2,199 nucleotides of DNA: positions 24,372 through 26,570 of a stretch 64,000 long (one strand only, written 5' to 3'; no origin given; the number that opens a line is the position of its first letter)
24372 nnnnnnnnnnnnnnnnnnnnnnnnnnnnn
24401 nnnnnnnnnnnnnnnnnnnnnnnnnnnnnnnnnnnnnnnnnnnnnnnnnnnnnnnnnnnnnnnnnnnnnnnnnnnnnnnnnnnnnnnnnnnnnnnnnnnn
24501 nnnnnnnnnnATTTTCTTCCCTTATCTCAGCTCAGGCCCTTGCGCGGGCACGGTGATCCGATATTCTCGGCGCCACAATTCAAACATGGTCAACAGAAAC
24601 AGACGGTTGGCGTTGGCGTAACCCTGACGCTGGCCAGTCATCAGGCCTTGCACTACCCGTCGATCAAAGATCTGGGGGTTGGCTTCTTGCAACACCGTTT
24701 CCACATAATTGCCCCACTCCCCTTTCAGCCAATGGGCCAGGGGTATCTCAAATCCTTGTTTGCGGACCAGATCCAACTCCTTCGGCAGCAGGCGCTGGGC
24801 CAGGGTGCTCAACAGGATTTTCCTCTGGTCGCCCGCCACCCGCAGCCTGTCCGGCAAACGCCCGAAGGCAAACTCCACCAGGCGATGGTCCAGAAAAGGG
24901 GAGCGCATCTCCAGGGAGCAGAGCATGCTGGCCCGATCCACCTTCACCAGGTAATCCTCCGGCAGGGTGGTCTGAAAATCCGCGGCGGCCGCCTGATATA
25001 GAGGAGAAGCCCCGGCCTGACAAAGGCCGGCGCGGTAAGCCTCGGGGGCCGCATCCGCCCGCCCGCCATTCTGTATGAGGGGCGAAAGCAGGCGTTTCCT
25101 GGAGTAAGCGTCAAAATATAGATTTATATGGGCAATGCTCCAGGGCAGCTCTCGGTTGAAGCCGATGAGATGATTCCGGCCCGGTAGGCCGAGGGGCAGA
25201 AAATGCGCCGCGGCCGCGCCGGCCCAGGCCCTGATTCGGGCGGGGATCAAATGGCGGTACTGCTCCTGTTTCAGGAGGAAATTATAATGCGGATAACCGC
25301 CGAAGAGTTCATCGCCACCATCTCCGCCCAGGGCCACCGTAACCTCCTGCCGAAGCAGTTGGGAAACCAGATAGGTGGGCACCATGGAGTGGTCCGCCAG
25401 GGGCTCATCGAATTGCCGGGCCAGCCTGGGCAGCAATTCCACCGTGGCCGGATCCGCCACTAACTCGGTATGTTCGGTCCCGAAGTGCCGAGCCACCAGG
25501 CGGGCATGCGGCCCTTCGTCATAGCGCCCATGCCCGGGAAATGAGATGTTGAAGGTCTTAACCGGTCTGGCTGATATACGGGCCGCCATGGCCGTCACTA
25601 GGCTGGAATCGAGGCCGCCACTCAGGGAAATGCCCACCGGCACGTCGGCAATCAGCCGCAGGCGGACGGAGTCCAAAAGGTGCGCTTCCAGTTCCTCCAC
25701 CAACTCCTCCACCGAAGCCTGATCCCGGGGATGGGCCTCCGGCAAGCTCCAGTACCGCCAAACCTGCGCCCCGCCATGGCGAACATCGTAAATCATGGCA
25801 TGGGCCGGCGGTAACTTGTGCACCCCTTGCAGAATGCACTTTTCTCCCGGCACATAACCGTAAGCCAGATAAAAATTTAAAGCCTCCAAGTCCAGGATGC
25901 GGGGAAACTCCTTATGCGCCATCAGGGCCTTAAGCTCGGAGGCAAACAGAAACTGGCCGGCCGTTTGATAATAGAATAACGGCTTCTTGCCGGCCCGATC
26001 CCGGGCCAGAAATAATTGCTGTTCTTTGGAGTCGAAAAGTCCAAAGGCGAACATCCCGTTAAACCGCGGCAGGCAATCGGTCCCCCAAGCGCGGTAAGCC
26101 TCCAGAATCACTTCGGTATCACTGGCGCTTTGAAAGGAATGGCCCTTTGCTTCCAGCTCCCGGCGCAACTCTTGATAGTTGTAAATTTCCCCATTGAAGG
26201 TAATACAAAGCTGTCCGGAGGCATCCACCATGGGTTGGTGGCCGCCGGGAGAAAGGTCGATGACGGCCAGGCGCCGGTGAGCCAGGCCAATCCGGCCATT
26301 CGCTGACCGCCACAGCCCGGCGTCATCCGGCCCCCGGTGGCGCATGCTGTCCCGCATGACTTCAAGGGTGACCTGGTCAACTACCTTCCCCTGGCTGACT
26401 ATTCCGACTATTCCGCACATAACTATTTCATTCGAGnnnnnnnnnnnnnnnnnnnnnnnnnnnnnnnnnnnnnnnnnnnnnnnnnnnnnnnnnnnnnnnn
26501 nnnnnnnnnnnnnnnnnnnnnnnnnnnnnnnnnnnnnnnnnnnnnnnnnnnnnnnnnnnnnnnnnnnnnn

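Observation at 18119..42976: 25-kb single-strand Wzx/Wzy glycan island unusually dense in tailoring enzymes: 3 AsnB-type amidotransferases and 8 methyltransferase genes, with no nucleotide-sugar synthesis genes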

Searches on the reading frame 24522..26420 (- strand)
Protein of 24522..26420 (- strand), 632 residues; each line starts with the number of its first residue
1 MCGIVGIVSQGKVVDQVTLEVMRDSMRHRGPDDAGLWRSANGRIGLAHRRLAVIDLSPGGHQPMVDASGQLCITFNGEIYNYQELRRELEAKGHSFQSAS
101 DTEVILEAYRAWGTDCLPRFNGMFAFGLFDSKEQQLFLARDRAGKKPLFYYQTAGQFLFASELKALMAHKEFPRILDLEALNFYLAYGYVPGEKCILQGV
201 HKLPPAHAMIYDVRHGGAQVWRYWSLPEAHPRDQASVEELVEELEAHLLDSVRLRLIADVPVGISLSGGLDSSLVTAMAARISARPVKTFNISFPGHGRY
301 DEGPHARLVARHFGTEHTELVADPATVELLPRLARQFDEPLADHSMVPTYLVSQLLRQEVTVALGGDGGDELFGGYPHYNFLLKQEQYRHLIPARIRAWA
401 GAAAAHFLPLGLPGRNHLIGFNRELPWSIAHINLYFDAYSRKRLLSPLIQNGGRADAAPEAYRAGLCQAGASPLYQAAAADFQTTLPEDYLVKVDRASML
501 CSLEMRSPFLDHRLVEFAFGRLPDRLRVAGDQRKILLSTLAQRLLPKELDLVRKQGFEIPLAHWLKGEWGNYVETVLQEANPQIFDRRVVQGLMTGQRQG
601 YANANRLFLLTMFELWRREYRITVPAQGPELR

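Call 4: search_protein_families(library=pfam, proteins=[window:24522-26420:-], max_evalue=0.01)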
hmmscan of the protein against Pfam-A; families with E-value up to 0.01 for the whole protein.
window:24522-26420:- (632 aa): 4 families
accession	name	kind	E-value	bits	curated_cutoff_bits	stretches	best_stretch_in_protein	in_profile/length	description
PF00733.27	Asn_synthase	-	3.3e-83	280.7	21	1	244-617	2-353/354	Asparagine synthase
PF13537.11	GATase_7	-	5e-50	169.1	25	1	48-168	1-123/123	Glutamine amidotransferase domain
PF13522.11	GATase_6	-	2.5e-47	160.6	27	1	31-162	1-130/130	Glutamine amidotransferase domain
PF12481.13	DUF3700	-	6.6e-07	29.5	27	1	72-161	78-170/228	Aluminium induced protein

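Call 6: search_protein_families(library=ncbifam, proteins=[window:24522-26420:-], max_evalue=0.001)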
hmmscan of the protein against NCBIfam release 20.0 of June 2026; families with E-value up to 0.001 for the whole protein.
window:24522-26420:- (632 aa): 9 families
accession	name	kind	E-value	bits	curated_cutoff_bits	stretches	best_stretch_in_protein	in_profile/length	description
TIGR03108.1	eps_aminotran_1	hypoth_equivalog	1.7e-163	545.6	816.9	1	1-615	1-623/628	XrtA/PEP-CTERM system amidotransferase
TIGR01536.1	asn_synth_AEB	equivalog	2.4e-147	492.1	267.1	1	2-557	1-517/517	asparagine synthase (glutamine-hydrolyzing)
TIGR03104.1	trio_amidotrans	equivalog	4e-125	418.3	570.1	2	1-382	1-386/589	N-acetylglutaminylglutamine amidotransferase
NF006949.0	PRK09431.1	equivalog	2e-81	274.2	499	3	1-169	1-168/554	asparagine synthase B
NF033535.1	lass_lactam_cya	exception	1.7e-80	271.4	525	2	1-392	1-396/668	lasso peptide isopeptide bond-forming cyclase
NF033561.1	macrolact_Ik_Al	subfamily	5.6e-22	78.1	300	1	113-393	72-352/561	albusnodin/ikarugamycin family macrolactam cyclase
NF001484.0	PRK00331.1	subfamily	1e-15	57.2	381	1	40-170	63-202/601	isomerizing glutamine--fructose-6-phosphate transaminase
TIGR01135.1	glmS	equivalog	8.2e-15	54.3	418.05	1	41-171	63-202/607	glutamine--fructose-6-phosphate transaminase (isomerizing)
TIGR01134.1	purF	equivalog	4.9e-14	52.5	350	1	60-172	83-205/432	amidophosphoribosyltransferase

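Call 33: search_solved_structures(query=window:24522-26420:-, max_evalue=1e-10)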
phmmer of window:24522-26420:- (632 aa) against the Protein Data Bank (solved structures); distinct sequences matched with E-value up to 1e-10: 6.
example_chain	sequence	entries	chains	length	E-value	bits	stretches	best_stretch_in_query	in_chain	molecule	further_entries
7ylz_A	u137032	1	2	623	3.6e-70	240.4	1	1-379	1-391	hydroxyamidotransferase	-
1ct9_A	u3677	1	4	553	7.7e-43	150.1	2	16-168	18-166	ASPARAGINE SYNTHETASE B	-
6gq3_A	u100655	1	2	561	7.3e-34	120.4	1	1-380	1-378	Asparagine synthetase [glutamine-hydrolyzing]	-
8sue_A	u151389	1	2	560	2.1e-33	118.9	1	18-380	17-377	Asparagine synthetase [glutamine-hydrolyzing]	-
9b6c_A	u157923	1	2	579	1.2e-32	116.4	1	18-380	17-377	Asparagine synthetase [glutamine-hydrolyzing]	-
1jgt_A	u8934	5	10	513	3.9e-12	48.6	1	74-334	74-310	BETA-LACTAM SYNTHETASE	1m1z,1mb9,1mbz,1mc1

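Call 57: find_homologous_proteins(query=window:24522-26420:-, max_evalue=1e-50)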
Query window:24522-26420:- (632 aa): 8000 proteins with E <= 1e-50 among 8000 candidates; the best 120 are listed.
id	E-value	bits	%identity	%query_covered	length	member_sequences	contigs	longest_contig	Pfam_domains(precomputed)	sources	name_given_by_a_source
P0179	0.0e+0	1457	100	100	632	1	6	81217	PF12481.14,PF00733.28,PF13522.12,PF13537.12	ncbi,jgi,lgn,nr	ncbi:MAG: asparagine synthase (glutamine-hydrolyzing) [Deltaproteobacteria bacterium]|nr:asparagine 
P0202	0.0e+0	1233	84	99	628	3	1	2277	PF12481.14,PF00733.28,PF13522.12,PF13537.12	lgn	-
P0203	0.0e+0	1211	84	99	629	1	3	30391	PF12481.14,PF00733.28,PF13522.12,PF13537.12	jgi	jgi:asparagine synthase (glutamine-hydrolysing)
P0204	0.0e+0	1198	82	99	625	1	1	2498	PF12481.14,PF00733.28,PF13522.12,PF13537.12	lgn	-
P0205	0.0e+0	1193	82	99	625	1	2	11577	PF12481.14,PF00733.28,PF13522.12,PF13537.12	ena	-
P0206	0.0e+0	1189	81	99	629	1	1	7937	PF12481.14,PF00733.28,PF13522.12,PF13537.12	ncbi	-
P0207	0.0e+0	1128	77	99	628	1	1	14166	PF00733.28,PF13522.12,PF13537.12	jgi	jgi:asparagine synthase (glutamine-hydrolysing)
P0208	0.0e+0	1065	88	82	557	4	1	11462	PF12481.14,PF00733.28,PF13522.12,PF13537.12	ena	-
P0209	0.0e+0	1026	70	99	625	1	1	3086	PF12481.14,PF00733.28,PF13522.12,PF13537.12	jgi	jgi:asparagine synthase (glutamine-hydrolysing)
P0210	0.0e+0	1022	70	99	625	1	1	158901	PF12481.14,PF00733.28,PF13522.12,PF13537.12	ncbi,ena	-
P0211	6.1e-294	995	68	99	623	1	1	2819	PF12481.14,PF00733.28,PF13522.12,PF13537.12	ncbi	-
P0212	2.8e-286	969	67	99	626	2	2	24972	PF12481.14,PF00733.28,PF13522.12,PF13537.12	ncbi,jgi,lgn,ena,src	-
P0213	8.6e-283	958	67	99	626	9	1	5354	PF12481.14,PF00733.28,PF13522.12,PF13537.12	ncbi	-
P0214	1.8e-280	950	69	95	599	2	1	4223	PF12481.14,PF00733.28,PF13522.12,PF13537.12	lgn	-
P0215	4.2e-280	949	66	99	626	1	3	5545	PF12481.14,PF00733.28,PF13522.12,PF02540.24,PF13537.12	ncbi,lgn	-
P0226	5.9e-277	938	65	99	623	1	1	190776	PF12481.14,PF00733.28,PF13522.12,PF13537.12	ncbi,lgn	-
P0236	6.5e-274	928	65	99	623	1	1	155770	PF12481.14,PF00733.28,PF13522.12,PF13537.12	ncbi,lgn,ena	-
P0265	2.8e-268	910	63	100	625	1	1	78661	PF12481.14,PF00733.28,PF13522.12,PF13537.12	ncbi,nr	ncbi:MAG: asparagine synthase (glutamine-hydrolyzing) [Armatimonadetes bacterium]|nr:asparagine synt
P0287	3.0e-263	893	66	95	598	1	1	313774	PF12481.14,PF00733.28,PF13522.12,PF13537.12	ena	-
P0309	1.9e-259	881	60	99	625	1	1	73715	PF12481.14,PF00733.28,PF13522.12,PF13537.12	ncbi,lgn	ncbi:MAG: asparagine synthase (glutamine-hydrolyzing) [Desulfococcaceae bacterium]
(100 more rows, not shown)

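Call 58: find_encoding_contigs(protein=P0226, flank=7000, max_places=1)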
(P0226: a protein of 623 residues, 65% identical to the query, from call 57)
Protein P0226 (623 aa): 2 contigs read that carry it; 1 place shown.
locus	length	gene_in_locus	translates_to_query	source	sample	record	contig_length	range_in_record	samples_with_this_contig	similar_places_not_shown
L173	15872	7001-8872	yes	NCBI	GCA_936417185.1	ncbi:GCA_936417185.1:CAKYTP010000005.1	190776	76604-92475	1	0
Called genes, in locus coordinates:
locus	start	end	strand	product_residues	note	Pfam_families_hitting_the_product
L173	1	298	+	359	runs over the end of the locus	-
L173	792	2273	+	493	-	-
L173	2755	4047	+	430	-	PF13439:Glyco_transf_4, PF13579:Glyco_trans_4_4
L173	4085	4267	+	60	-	-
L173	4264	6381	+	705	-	-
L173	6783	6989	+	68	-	-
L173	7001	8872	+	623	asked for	PF13522:GATase_6, PF13537:GATase_7, PF12481:DUF3700 (weak), PF00733:Asn_synthase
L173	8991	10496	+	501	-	-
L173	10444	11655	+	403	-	PF13439:Glyco_transf_4 (weak), PF13579:Glyco_trans_4_4 (faint), PF00534:Glycos_transf_1, PF13692:Glyco_trans_1_4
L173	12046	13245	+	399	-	PF13439:Glyco_transf_4, PF13579:Glyco_trans_4_4, PF00534:Glycos_transf_1, PF13692:Glyco_trans_1_4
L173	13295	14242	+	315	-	PF01073:3Beta_HSD, PF01370:Epimerase, PF02719:Polysacc_synt_2, PF04321:RmlD_sub_bind, PF13460:NAD_binding_10, PF16363:GDP_Man_Dehyd, PF07993:NAD_binding_4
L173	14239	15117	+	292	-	PF01370:Epimerase, PF04321:RmlD_sub_bind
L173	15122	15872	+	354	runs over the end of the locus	PF01073:3Beta_HSD, PF01370:Epimerase, PF02719:Polysacc_synt_2, PF04321:RmlD_sub_bind (weak), PF07993:NAD_binding_4, PF16363:GDP_Man_Dehyd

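Call 59: find_encoding_contigs(protein=P0287, flank=7000, max_places=1)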
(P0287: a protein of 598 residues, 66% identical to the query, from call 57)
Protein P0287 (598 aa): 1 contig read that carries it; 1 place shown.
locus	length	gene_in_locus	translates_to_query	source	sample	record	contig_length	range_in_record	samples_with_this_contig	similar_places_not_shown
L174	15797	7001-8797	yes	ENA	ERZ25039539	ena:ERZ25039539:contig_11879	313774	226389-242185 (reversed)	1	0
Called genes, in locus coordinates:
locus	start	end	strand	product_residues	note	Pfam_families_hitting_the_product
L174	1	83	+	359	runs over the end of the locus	PF13524:Glyco_trans_1_2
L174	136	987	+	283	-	PF08241:Methyltransf_11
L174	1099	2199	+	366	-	-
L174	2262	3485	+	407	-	PF13524:Glyco_trans_1_2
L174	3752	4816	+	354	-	PF01209:Ubie_methyltran (weak), PF13489:Methyltransf_23, PF08241:Methyltransf_11, PF08242:Methyltransf_12, PF13649:Methyltransf_25, PF13847:Methyltransf_31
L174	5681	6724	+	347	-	PF04055:Radical_SAM, PF13186:SPASM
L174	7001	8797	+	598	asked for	PF13522:GATase_6, PF12481:DUF3700, PF13537:GATase_7, PF00733:Asn_synthase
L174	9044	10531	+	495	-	PF02310:B12-binding, PF04055:Radical_SAM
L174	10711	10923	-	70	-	-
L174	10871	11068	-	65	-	-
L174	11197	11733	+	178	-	PF00534:Glycos_transf_1, PF13692:Glyco_trans_1_4, PF13524:Glyco_trans_1_2 (weak)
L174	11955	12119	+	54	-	-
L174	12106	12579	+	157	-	PF00132:Hexapep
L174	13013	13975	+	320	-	PF01073:3Beta_HSD, PF01370:Epimerase, PF02719:Polysacc_synt_2 (weak), PF04321:RmlD_sub_bind, PF13460:NAD_binding_10, PF16363:GDP_Man_Dehyd, PF07993:NAD_binding_4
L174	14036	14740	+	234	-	PF00953:Glycos_transf_4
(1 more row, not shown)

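Call 60: find_encoding_contigs(protein=P0265, flank=7000, max_places=1)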
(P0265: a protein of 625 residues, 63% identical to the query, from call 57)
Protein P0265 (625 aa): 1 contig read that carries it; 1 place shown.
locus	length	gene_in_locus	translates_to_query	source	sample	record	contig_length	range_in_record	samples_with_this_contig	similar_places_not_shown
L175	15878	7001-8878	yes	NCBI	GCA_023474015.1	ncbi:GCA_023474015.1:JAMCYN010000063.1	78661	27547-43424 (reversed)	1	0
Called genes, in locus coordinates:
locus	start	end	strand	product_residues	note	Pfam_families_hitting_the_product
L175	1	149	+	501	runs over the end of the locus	PF01943:Polysacc_synt, PF13440:Polysacc_synt_3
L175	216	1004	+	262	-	PF05050:Methyltransf_21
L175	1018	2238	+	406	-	PF13524:Glyco_trans_1_2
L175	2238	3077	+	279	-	PF00535:Glycos_transf_2, PF10111:Glyco_tranf_2_2, PF13641:Glyco_tranf_2_3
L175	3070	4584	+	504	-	-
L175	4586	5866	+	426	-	PF03721:UDPG_MGDP_dh_N, PF00984:UDPG_MGDP_dh, PF03720:UDPG_MGDP_dh_C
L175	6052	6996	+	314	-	PF00106:adh_short (weak), PF01073:3Beta_HSD, PF01370:Epimerase, PF02719:Polysacc_synt_2, PF04321:RmlD_sub_bind, PF07993:NAD_binding_4, PF13460:NAD_binding_10, PF16363:GDP_Man_Dehyd, +1 more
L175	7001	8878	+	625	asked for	PF13522:GATase_6, PF13537:GATase_7, PF12481:DUF3700 (weak), PF00733:Asn_synthase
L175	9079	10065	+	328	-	PF03966:Trm112p (faint), PF01209:Ubie_methyltran (weak), PF13489:Methyltransf_23, PF08003:Methyltransf_9 (weak), PF13847:Methyltransf_31, PF08241:Methyltransf_11, PF08242:Methyltransf_12, PF13649:Methyltransf_25, +1 more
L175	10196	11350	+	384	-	PF13579:Glyco_trans_4_4, PF13439:Glyco_transf_4, PF20706:GT4-conflict (weak), PF00534:Glycos_transf_1, PF13692:Glyco_trans_1_4, PF13524:Glyco_trans_1_2 (faint)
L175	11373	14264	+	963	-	PF07959:Fucose_pyrophosphorylase, PF00288:GHMP_kinases_N, PF08544:GHMP_kinases_C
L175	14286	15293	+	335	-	PF04015:DUF362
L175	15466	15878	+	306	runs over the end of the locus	PF01073:3Beta_HSD, PF01370:Epimerase, PF02719:Polysacc_synt_2 (faint), PF04321:RmlD_sub_bind, PF16363:GDP_Man_Dehyd, PF07993:NAD_binding_4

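Call 61: find_encoding_contigs(protein=P0309, flank=7000, max_places=1)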
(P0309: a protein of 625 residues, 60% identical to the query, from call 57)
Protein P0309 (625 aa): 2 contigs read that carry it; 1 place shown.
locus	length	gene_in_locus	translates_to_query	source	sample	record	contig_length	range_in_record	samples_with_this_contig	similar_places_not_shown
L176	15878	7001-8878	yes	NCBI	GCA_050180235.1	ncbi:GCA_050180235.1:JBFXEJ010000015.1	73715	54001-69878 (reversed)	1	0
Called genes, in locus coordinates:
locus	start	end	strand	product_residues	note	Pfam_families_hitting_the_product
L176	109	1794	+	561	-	-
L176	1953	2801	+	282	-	-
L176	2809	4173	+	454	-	PF01943:Polysacc_synt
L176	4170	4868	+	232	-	PF03567:Sulfotransfer_2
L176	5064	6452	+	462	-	-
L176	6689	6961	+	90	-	PF00685:Sulfotransfer_1 (weak)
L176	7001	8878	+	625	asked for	PF13522:GATase_6, PF13537:GATase_7, PF12481:DUF3700, PF00733:Asn_synthase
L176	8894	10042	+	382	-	PF00534:Glycos_transf_1, PF13692:Glyco_trans_1_4, PF13524:Glyco_trans_1_2 (weak)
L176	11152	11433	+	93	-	PF04365:BrnT_toxin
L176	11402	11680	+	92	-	-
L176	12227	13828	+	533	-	PF14516:AAA_35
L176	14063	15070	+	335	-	PF01073:3Beta_HSD, PF01370:Epimerase, PF02719:Polysacc_synt_2, PF04321:RmlD_sub_bind (weak), PF05368:NmrA (weak), PF13460:NAD_binding_10, PF16363:GDP_Man_Dehyd, PF08485:Polysacc_syn_2C, +2 more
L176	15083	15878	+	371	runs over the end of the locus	PF01370:Epimerase, PF02719:Polysacc_synt_2 (faint), PF07993:NAD_binding_4 (faint), PF16363:GDP_Man_Dehyd (faint), PF14667:Polysacc_synt_C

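Call 94: find_encoding_contigs(protein=P0236, flank=7000, max_places=1)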
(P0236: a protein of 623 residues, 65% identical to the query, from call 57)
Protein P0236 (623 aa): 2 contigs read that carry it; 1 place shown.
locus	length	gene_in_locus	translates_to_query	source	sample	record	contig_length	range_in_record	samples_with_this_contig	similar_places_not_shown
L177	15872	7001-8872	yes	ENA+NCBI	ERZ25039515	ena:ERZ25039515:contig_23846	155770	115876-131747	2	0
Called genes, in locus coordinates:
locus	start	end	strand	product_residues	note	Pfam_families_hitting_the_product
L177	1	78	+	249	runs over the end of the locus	PF13489:Methyltransf_23, PF13847:Methyltransf_31, PF08241:Methyltransf_11, PF08242:Methyltransf_12 (weak), PF13649:Methyltransf_25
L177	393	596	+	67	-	-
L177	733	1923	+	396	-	PF13579:Glyco_trans_4_4 (weak), PF13692:Glyco_trans_1_4, PF00534:Glycos_transf_1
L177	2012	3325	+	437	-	PF04932:Wzy_C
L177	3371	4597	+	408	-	PF13524:Glyco_trans_1_2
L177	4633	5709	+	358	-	PF13524:Glyco_trans_1_2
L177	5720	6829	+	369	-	PF20706:GT4-conflict (weak), PF00534:Glycos_transf_1, PF13692:Glyco_trans_1_4, PF13524:Glyco_trans_1_2 (weak)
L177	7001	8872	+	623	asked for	PF13522:GATase_6, PF12481:DUF3700 (weak), PF13537:GATase_7, PF00733:Asn_synthase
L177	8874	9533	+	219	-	-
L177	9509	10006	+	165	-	PF00534:Glycos_transf_1, PF13524:Glyco_trans_1_2, PF13692:Glyco_trans_1_4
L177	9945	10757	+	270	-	PF01609:DDE_Tnp_1, PF13701:DDE_Tnp_1_4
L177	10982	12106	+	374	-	PF13439:Glyco_transf_4, PF00534:Glycos_transf_1, PF13692:Glyco_trans_1_4, PF13524:Glyco_trans_1_2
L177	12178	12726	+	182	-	PF00132:Hexapep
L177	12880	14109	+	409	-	PF13439:Glyco_transf_4, PF13579:Glyco_trans_4_4, PF00534:Glycos_transf_1, PF13692:Glyco_trans_1_4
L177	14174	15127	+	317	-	PF13439:Glyco_transf_4, PF13579:Glyco_trans_4_4, PF00534:Glycos_transf_1, PF13692:Glyco_trans_1_4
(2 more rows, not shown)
